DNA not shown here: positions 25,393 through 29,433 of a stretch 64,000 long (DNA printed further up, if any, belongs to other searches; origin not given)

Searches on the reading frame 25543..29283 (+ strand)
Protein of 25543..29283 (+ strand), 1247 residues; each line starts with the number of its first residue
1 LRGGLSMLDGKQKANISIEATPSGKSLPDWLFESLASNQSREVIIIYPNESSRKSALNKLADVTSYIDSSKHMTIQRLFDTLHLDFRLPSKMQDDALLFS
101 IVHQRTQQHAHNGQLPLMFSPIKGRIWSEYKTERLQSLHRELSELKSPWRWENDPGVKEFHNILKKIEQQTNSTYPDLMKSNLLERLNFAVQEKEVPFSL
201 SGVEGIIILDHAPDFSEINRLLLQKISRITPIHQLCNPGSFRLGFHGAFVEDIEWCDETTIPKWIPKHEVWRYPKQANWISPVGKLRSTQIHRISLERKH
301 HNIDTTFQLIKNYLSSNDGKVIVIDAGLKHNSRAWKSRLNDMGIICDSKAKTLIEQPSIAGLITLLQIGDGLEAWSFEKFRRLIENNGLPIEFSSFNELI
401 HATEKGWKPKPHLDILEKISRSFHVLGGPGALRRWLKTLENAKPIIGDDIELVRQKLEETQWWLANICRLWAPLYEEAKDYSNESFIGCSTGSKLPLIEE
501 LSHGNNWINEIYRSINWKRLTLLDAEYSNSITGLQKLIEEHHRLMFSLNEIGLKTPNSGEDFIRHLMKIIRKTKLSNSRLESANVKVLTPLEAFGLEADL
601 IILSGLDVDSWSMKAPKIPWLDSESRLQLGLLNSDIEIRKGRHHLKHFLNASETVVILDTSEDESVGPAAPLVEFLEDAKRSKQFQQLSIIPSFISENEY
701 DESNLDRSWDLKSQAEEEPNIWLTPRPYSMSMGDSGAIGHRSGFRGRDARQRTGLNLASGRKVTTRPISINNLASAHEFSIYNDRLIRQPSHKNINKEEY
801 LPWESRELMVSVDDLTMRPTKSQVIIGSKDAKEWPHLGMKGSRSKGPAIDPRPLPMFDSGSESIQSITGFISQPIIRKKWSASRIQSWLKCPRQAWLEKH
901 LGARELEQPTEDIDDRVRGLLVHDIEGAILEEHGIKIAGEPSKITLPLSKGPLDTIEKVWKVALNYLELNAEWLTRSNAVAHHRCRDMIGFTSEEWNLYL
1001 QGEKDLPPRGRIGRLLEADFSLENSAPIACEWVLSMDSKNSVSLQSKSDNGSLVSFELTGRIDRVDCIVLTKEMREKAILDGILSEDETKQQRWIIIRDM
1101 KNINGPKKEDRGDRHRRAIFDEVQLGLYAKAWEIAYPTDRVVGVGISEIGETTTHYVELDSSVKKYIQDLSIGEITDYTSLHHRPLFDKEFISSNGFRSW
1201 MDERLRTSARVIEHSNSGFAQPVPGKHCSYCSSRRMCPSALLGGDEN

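Call 64: search_protein_families(library=pfam, proteins=[window:25543-29283:+], max_evalue=0.001)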
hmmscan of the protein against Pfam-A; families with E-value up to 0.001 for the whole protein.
window:25543-29283:+ (1247 aa): 1 family
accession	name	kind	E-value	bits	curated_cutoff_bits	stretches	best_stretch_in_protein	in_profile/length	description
PF12705.13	PDDEXK_1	-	5.2e-16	59.8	22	1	879-1238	1-247/247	PD-(D/E)XK nuclease superfamily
